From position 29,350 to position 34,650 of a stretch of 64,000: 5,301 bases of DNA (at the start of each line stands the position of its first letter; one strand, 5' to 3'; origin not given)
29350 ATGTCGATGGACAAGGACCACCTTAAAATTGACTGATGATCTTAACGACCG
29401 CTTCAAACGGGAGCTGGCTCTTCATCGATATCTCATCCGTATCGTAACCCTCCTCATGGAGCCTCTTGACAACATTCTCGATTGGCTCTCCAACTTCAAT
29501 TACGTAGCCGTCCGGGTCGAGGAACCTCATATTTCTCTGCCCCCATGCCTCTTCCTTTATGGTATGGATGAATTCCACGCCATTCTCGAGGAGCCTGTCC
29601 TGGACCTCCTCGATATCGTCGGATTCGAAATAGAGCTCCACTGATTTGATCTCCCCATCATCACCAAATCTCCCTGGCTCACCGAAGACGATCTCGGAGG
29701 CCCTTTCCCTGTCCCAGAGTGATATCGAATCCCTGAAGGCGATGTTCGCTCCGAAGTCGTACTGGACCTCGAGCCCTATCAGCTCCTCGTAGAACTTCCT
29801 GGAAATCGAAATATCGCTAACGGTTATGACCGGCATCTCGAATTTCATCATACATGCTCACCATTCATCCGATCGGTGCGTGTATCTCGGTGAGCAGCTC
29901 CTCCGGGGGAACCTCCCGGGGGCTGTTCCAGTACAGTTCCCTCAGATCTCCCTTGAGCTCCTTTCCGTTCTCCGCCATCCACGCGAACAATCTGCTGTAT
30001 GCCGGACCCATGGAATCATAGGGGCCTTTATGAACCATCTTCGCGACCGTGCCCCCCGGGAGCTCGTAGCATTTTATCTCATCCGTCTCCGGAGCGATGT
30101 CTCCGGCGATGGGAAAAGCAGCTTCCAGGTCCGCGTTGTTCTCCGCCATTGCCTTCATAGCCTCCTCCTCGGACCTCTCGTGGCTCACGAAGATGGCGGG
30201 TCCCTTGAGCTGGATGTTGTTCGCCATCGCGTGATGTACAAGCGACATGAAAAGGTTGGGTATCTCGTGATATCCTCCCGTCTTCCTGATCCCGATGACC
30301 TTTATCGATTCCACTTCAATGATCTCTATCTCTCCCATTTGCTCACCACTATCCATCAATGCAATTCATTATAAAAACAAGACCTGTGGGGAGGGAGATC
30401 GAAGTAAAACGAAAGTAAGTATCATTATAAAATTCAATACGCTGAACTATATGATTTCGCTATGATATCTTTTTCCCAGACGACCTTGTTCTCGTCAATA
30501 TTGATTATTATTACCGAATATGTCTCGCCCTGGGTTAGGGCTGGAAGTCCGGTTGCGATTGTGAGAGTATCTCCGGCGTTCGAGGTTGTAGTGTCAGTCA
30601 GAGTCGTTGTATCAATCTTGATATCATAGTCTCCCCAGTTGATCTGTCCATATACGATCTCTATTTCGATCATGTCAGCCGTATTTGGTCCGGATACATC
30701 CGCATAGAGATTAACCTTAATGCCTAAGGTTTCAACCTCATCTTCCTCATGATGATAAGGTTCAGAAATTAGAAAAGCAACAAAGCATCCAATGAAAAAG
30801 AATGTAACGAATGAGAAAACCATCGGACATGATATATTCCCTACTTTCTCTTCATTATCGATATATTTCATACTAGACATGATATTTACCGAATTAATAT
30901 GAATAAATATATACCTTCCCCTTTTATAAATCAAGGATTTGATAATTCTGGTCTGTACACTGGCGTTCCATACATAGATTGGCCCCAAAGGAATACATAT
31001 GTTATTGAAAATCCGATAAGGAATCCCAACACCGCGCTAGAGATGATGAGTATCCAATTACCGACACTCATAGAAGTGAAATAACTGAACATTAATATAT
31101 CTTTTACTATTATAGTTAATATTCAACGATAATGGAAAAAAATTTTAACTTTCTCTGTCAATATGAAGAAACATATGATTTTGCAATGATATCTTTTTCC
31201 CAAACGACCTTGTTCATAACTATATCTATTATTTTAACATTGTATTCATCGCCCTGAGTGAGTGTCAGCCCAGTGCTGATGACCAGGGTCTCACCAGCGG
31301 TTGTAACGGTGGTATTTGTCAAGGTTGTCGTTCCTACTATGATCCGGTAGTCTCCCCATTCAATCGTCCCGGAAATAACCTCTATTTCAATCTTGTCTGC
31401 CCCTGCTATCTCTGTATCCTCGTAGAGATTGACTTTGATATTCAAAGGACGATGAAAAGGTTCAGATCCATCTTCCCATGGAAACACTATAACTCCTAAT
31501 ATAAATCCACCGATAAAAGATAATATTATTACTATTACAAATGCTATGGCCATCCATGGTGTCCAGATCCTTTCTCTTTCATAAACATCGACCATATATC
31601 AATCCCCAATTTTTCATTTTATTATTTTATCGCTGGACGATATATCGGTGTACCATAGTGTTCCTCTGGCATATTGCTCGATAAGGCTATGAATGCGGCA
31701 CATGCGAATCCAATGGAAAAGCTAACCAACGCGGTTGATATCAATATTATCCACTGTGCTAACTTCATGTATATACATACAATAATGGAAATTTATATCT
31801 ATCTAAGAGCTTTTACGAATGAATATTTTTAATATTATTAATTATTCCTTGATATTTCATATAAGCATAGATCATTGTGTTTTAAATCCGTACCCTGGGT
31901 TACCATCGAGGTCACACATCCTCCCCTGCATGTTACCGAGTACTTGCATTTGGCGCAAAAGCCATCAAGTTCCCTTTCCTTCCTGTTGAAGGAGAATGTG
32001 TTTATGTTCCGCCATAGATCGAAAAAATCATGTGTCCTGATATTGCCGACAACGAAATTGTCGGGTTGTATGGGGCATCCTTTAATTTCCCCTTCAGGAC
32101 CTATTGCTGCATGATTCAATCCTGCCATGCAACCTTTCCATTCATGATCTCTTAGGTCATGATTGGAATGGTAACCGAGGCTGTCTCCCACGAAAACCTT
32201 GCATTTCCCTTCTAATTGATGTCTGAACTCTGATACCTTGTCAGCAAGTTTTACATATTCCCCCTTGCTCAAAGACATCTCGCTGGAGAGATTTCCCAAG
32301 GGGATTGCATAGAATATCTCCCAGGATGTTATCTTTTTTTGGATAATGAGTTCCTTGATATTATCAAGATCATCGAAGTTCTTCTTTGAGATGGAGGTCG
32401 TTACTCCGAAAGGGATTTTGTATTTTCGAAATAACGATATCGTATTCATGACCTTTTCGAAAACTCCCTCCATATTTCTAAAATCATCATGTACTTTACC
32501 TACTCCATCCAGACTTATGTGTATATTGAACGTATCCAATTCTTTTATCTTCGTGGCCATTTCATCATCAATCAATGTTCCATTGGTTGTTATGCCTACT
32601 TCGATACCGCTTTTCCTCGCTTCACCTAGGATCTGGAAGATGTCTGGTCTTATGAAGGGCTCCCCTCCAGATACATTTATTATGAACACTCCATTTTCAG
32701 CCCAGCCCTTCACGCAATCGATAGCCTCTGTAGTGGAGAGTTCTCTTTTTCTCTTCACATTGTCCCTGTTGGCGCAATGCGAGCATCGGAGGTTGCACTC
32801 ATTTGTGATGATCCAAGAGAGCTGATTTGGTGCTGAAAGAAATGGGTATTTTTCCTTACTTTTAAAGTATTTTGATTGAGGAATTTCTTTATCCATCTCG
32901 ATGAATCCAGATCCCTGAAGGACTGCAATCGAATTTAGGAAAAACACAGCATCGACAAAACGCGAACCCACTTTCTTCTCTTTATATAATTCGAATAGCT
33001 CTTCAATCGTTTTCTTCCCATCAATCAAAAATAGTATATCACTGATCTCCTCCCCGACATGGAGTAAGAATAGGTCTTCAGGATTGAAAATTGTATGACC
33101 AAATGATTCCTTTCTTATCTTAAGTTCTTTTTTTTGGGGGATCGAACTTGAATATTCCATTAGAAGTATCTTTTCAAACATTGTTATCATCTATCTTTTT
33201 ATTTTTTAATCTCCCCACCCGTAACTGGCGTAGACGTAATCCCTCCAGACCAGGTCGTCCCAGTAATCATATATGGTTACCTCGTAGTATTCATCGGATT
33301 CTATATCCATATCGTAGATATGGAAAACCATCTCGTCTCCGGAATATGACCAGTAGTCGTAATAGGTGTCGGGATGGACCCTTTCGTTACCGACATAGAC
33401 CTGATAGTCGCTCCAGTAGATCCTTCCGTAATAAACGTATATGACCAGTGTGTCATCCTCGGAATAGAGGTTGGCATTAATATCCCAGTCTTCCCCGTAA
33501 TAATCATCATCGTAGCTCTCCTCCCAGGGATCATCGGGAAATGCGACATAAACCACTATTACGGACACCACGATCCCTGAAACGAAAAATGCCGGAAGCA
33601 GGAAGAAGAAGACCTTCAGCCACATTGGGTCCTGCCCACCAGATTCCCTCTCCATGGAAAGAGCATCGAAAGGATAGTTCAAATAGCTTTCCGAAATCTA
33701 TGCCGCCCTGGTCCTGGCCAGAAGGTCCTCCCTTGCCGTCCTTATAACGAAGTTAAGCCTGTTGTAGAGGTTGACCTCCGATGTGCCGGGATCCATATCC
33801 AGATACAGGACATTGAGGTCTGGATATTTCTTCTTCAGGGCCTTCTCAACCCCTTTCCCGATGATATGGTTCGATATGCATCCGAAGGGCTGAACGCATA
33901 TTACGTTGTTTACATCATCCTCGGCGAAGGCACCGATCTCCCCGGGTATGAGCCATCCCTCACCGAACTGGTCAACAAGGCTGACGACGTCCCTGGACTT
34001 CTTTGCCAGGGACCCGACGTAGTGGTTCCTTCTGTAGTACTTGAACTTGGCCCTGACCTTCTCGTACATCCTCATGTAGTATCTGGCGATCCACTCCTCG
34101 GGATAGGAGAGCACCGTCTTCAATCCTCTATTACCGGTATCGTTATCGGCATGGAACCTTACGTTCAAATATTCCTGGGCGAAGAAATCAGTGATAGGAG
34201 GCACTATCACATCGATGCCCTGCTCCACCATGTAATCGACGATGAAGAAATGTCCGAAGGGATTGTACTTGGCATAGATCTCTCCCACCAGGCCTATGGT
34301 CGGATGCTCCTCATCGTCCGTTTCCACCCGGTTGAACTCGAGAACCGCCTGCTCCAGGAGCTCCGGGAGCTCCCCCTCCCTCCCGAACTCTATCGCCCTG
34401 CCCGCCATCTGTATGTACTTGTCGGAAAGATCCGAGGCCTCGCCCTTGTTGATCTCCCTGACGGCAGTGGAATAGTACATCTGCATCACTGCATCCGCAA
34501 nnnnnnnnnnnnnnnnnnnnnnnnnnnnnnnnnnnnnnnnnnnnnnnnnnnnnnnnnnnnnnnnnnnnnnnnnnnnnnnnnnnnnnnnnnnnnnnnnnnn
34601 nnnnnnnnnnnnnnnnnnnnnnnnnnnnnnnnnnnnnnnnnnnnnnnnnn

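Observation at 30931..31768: Two short ORFs missed by the ORF track encode paralogous ~50-aa membrane peptides with a conserved YGTP[IV]YRP C-terminus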

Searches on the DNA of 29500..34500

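Call 75: search_rna_families(source=window, start=29500, end=34500, threshold=evalue, max_evalue=0.1)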
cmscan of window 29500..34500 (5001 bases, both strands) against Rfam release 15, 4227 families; matches with E-value up to 0.1: 0.
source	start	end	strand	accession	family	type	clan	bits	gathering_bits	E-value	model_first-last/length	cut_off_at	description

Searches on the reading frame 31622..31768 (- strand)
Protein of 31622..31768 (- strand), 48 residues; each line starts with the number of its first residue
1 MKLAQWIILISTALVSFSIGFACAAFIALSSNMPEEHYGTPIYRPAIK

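Call 5: search_protein_families(library=ncbifam, proteins=[window:31622-31768:-], max_evalue=0.01)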
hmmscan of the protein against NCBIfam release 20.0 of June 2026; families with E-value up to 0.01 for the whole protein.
window:31622-31768:- (48 aa): 0 families

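Call 6: search_protein_families(library=pfam, proteins=[window:31622-31768:-], max_evalue=0.01)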
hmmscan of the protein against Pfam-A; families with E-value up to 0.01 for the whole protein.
window:31622-31768:- (48 aa): 0 families

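Call 11: find_homologous_proteins(query=window:31625-31768:-, max_evalue=10)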
Query seq(48 aa): no candidate shares three 5-residue words with the query. No homologue found.

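Call 29: find_homologous_proteins(query=A2, max_evalue=10)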
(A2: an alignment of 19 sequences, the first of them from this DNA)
Query A2 (19 sequences) (48 aa, profile of the alignment): 10 proteins with E <= 10 among 434 candidates.
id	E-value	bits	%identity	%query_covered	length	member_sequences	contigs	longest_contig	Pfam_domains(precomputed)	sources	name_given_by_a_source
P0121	6.6e-12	63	73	23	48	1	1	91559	-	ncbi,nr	ncbi:Uncharacterised protein [uncultured archaeon]|nr:Uncharacterised protein [uncultured archaeon]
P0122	1.0e-10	59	30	96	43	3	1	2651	-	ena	-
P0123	1.8e-9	55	40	96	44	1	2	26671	-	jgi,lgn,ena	-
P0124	6.4e-8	50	33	96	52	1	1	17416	-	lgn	-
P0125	1.6e-6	46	41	60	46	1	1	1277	-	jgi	jgi:flagellar basal body-associated protein FliL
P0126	1.5e-5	43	42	90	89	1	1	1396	-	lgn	-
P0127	2.5e-5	42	33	98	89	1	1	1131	-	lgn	-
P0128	3.4e-5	42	46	77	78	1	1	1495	-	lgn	-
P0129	1.3e-4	40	35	96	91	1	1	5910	-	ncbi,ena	-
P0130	2.5e-4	39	39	96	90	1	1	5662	-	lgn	-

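Call 41: find_encoding_contigs(protein=P0123, flank=5000, max_places=3)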
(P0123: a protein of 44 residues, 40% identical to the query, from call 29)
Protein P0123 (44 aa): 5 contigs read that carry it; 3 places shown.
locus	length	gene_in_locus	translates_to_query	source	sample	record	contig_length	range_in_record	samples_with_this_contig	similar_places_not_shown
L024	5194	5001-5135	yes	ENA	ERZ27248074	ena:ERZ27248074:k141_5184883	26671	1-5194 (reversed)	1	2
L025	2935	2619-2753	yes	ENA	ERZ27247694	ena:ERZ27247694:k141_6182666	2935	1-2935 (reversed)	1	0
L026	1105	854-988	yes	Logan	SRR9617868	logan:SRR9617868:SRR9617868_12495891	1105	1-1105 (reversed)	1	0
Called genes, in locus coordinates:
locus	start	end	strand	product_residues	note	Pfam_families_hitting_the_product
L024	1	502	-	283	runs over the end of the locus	-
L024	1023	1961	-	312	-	PF08271:Zn_Ribbon_TF, PF22109:Zn_ribbon_tTFIIB (weak), PF00382:TFIIB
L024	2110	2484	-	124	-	PF01201:Ribosomal_S8e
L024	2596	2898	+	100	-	PF01423:LSM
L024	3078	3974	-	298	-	PF23023:Anti-Pycsar_Apyc1, PF00753:Lactamase_B, PF13691:Lactamase_B_4 (weak), PF12706:Lactamase_B_2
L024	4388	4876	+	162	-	-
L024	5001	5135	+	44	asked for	-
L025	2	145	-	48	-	?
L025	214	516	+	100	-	PF01423:LSM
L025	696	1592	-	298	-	PF23023:Anti-Pycsar_Apyc1, PF00753:Lactamase_B, PF13691:Lactamase_B_4 (weak), PF12706:Lactamase_B_2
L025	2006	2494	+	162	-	-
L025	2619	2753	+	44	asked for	-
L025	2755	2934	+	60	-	?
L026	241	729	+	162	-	-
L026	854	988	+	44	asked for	-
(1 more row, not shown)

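Call 42: find_encoding_contigs(protein=P0130, flank=5000, max_places=3)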
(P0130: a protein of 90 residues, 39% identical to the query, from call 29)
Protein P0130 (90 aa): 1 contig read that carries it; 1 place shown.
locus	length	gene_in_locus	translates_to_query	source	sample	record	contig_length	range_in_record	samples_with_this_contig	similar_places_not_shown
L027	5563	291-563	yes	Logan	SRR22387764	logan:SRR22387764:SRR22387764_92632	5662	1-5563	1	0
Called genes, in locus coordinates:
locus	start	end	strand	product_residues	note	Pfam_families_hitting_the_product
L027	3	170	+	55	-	?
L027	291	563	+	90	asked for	-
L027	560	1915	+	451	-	PF04055:Radical_SAM, PF13353:Fer4_12 (weak), PF13186:SPASM (weak)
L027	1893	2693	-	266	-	PF00561:Abhydrolase_1, PF12146:Hydrolase_4, PF12697:Abhydrolase_6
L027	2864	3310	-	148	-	-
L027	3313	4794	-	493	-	PF02934:GatB_N, PF02637:GatB_Yqey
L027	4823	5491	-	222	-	PF00687:Ribosomal_L1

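Call 46: search_protein_representatives(alignment_id=A3)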
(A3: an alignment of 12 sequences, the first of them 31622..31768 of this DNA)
Query: 12 sequences, 63 profile positions. Proteins with E-value up to 0.001 (for the whole library): 25; up to 1e-10: 9; up to 1e-30: 0. The best 25 are listed.
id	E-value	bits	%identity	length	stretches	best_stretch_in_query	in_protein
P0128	2.1e-18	82.4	-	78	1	1-63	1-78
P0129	1.8e-17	79.4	-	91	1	1-63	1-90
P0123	3.0e-14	69.1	-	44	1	19-63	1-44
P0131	1.8e-13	66.6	-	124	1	7-61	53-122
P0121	4.4e-13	65.4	-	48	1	16-63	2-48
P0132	1.5e-12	63.6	-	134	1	7-63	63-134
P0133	1.6e-11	60.4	-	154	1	7-63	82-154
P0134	2.1e-11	60.0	-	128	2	2-63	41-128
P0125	5.0e-11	58.8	-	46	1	19-62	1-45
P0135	1.1e-09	54.4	-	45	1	20-62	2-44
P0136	2.2e-09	53.5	-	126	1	9-63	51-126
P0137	2.6e-09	53.3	-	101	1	1-63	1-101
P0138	5.1e-08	49.2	-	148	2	7-63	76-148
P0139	9.6e-08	48.3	-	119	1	3-63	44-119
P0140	1.0e-07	48.2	-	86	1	10-63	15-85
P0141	3.9e-07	46.3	-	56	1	19-62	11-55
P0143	2.6e-06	43.7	-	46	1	20-62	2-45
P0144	2.9e-06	43.5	-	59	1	16-62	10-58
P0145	4.3e-06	43.0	-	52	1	23-63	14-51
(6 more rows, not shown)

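Call 50: search_protein_families(library=ncbifam, alignment_id=A5, max_evalue=1)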
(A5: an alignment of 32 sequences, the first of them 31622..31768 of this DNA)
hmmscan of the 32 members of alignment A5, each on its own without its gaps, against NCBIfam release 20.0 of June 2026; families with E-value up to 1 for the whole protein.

A. member 1, window:31622-31768:- (48 aa): 1 family
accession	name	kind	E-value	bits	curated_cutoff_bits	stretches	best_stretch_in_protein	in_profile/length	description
NF045630.1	monooxsub_HsaB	equivalog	0.11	12.3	230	1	10-34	24-49/186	3-hydroxy-9,10-secoandrosta-1,3,5(10)-triene-9,17-dione monooxygenase reductase subunit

B. families by the number of members that match (of 32 scanned): 54 families (the first 25 are shown)
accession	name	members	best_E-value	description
TIGR04370.1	glyco_rpt_poly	3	0.00059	oligosaccharide repeat unit polymerase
NF006283.1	PRK08455.1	2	0.0099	flagellar basal body-associated protein FliL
NF004285.1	PRK05696.1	2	0.13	flagellar basal body-associated protein FliL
NF010306.0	PRK13743.1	1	0.001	F-type conjugal transfer protein TrbF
TIGR03082.1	Gneg_AbrB_dup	1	0.0031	membrane protein AbrB duplication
NF047981.1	RC1041_fam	1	0.012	RC1041 family protein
TIGR04134.1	lipo_with_rSAM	1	0.014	radical SAM-associated putative lipoprotein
NF047767.1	LBF_2804_fam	1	0.015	LBF_2804 family protein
TIGR01332.1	cyt_b559_alpha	1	0.016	cytochrome b559 subunit alpha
NF040945.1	CCC_membrane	1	0.016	CCC motif membrane protein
NF008238.0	PRK11010.1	1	0.017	muropeptide MFS transporter AmpG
TIGR03745.1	conj_TIGR03745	1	0.017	TIGR03745 family integrating conjugative element membrane protein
NF045999.1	MAG1140_fam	1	0.019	MAG1140 family protein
NF004950.0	PRK06298.1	1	0.031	type III secretion system protein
NF052514.1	SpGerGerXA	1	0.031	spore germination protein GerXA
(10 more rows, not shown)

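Call 51: search_protein_families(library=pfam, alignment_id=A5, max_evalue=1)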
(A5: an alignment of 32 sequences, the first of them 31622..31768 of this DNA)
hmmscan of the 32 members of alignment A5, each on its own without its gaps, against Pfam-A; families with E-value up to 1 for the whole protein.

A. member 1, window:31622-31768:- (48 aa): 0 families

B. families by the number of members that match (of 32 scanned): 83 families (the first 25 are shown)
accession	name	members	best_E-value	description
PF13687.11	DUF4153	3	0.013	Domain of unknown function (DUF4153)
PF23906.1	DUF7248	3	0.02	Family of unknown function (DUF7248)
PF16962.11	ABC_export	2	0.0014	Putative ABC exporter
PF06699.16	PIG-F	2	0.0055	GPI biosynthesis protein family Pig-F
PF13800.11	Sigma_reg_N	2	0.017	Sigma factor regulator N-terminal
PF13786.12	DUF4179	2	0.026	Domain of unknown function (DUF4179)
PF11337.13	DUF3139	2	0.058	Protein of unknown function (DUF3139)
PF07331.16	TctB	2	0.083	Tripartite tricarboxylate transporter TctB family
PF15875.10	DUF4731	2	0.092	Domain of unknown function (DUF4731)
PF00528.27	BPD_transp_1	2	0.12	Binding-protein-dependent transport system inner membrane component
PF06770.17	Arif-1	2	0.19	Actin-rearrangement-inducing factor (Arif-1)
PF11992.13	TgpA_N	2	0.2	TgpA N-terminal domain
PF09843.14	DUF2070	2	0.44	Predicted membrane protein (DUF2070)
PF04335.19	VirB8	1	0.0025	VirB8 protein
PF00689.26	Cation_ATPase_C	1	0.0032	Cation transporting ATPase, C-terminus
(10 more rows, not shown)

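Call 61: list_cluster_members(proteins=[window:31622-31768:-, window:30931-31092:-, window:30931-31071:-, window:31158-31595:-, window:30434-30880:-, window:33206-33655:-])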
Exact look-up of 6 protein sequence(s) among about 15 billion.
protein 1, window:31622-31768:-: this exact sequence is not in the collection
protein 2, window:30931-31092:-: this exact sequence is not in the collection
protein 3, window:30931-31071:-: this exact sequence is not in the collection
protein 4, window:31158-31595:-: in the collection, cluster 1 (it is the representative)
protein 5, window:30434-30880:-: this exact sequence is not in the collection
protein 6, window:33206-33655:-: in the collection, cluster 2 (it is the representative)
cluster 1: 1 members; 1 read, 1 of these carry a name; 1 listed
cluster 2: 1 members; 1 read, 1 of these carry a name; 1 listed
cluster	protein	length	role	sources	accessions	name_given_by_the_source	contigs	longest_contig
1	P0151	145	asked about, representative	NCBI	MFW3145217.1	MAG: hypothetical protein ACMUIE_00210 [Thermoplasmatota archaeon]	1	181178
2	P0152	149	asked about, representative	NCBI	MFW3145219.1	MAG: hypothetical protein ACMUIE_00220 [Thermoplasmatota archaeon]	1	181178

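Call 71: search_protein_families(library=ncbifam, proteins=[P0121, P0122, P0123, P0124, P0125, P0135, P0141, P0143, P0144, P0145], max_evalue=0.05)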
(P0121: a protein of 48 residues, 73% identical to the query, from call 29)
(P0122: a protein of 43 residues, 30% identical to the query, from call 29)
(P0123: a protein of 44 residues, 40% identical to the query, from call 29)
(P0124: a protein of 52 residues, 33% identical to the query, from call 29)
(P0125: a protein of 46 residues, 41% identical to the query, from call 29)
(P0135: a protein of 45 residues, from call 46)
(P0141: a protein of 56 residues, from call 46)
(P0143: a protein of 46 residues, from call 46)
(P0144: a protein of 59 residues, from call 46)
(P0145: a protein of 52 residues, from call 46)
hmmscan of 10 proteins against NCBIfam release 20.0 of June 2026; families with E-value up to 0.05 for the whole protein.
P0121 (48 aa): 0 families

P0122 (43 aa): 1 family
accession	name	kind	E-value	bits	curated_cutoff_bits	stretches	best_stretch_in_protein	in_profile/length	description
TIGR04134.1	lipo_with_rSAM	hypoth_equivalog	0.014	15.4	39.8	1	4-41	2-41/150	radical SAM-associated putative lipoprotein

P0123 (44 aa): 0 families

P0124 (52 aa): 3 families
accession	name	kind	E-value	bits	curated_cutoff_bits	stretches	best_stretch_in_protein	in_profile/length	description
NF006283.1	PRK08455.1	equivalog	0.0099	15.5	187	1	2-36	9-43/182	flagellar basal body-associated protein FliL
NF045999.1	MAG1140_fam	equivalog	0.019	15.1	35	1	6-39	3-36/126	MAG1140 family protein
NF033483.0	PknB_PASTA_kin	equivalog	0.05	12.6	450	1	3-38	325-360/563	Stk1 family PASTA domain-containing Ser/Thr kinase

P0125 (46 aa): 0 families

P0135 (45 aa): 1 family
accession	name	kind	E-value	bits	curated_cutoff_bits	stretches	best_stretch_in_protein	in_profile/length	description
TIGR01332.1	cyt_b559_alpha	equivalog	0.016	15.2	93.95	1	9-39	20-50/80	cytochrome b559 subunit alpha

P0141 (56 aa): 3 families
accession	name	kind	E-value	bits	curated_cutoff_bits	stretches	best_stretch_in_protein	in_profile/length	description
TIGR03082.1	Gneg_AbrB_dup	domain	0.0031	17.3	94.7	1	3-47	63-107/157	membrane protein AbrB duplication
NF047981.1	RC1041_fam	subfamily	0.012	15.3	90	1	14-36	18-40/57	RC1041 family protein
NF040945.1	CCC_membrane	equivalog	0.016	15.5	65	1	9-45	47-83/99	CCC motif membrane protein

P0143 (46 aa): 0 families

P0144 (59 aa): 1 family
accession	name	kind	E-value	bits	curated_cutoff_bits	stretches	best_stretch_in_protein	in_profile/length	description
TIGR03745.1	conj_TIGR03745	hypoth_equivalog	0.017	14.9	52.5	1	11-43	72-104/105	TIGR03745 family integrating conjugative element membrane protein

P0145 (52 aa): 0 families
